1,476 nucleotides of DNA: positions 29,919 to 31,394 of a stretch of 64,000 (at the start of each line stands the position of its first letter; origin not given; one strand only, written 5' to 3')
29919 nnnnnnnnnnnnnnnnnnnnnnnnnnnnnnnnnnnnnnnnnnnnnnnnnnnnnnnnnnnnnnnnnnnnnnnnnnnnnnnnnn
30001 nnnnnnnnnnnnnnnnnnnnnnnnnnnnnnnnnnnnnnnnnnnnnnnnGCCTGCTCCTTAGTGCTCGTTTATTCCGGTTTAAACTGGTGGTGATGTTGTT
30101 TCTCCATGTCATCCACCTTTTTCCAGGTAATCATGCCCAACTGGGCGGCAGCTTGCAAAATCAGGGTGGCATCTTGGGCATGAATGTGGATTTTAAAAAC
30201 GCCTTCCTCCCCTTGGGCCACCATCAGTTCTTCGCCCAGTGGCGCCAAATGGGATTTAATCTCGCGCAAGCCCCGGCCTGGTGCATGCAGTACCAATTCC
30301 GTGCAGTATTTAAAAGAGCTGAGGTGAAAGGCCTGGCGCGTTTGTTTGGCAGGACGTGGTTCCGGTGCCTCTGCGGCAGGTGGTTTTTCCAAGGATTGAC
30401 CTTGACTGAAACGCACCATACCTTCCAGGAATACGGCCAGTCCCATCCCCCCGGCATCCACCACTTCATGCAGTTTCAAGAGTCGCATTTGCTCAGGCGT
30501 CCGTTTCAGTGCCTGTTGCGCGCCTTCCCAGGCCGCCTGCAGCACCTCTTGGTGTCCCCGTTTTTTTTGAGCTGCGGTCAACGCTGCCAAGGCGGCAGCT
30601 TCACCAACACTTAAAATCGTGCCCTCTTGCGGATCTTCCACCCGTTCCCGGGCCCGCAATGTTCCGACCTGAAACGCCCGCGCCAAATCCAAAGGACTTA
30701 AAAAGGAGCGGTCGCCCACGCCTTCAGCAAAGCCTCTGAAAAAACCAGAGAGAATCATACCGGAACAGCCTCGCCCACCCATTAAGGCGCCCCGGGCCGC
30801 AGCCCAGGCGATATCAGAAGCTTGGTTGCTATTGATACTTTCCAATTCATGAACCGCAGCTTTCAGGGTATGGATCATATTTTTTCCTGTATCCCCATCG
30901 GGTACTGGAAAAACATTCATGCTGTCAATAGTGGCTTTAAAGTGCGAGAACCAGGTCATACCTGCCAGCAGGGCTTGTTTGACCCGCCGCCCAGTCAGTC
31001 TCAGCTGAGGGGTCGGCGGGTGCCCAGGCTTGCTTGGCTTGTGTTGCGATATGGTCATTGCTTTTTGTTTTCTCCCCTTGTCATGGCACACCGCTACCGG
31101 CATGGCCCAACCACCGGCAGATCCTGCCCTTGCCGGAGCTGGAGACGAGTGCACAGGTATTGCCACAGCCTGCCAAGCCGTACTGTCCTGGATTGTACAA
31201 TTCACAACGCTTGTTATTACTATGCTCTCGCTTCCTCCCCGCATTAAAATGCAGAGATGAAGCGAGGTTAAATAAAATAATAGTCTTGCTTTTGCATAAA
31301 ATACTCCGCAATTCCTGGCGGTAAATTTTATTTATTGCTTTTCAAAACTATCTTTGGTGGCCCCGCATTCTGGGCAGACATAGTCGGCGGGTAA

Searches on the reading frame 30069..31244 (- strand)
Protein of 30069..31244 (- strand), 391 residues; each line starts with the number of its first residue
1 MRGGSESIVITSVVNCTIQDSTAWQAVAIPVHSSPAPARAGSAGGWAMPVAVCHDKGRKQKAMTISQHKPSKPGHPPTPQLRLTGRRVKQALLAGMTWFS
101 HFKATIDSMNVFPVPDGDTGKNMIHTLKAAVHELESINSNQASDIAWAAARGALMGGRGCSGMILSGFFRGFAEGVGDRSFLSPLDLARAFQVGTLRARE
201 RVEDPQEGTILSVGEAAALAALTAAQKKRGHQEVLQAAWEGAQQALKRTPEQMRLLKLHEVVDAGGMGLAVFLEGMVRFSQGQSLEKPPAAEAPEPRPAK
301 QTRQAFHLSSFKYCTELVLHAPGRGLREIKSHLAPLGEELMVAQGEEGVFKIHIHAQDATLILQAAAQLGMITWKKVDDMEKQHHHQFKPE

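Call 34: search_protein_families(library=ncbifam, proteins=[window:30069-31244:-], max_evalue=0.00001)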
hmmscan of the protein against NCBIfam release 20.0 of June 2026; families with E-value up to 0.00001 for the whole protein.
window:30069-31244:- (391 aa): 4 families
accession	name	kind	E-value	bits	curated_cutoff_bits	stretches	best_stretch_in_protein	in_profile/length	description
TIGR03599.1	YloV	subfamily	2.2e-84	283.9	396.1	1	89-388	2-300/530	DAK2 domain fusion protein YloV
NF038248.1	FakA_VfrB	equivalog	4.9e-49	167.2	975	1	86-387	6-314/549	fatty acid kinase catalytic subunit FakA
NF011049.0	PRK14479.1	subfamily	9.2e-07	27.8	492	1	75-251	351-529/568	dihydroxyacetone kinase family protein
TIGR02365.1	dha_L_ycgS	equivalog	6.6e-06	26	138.3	1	114-250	26-160/196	dihydroxyacetone kinase subunit DhaL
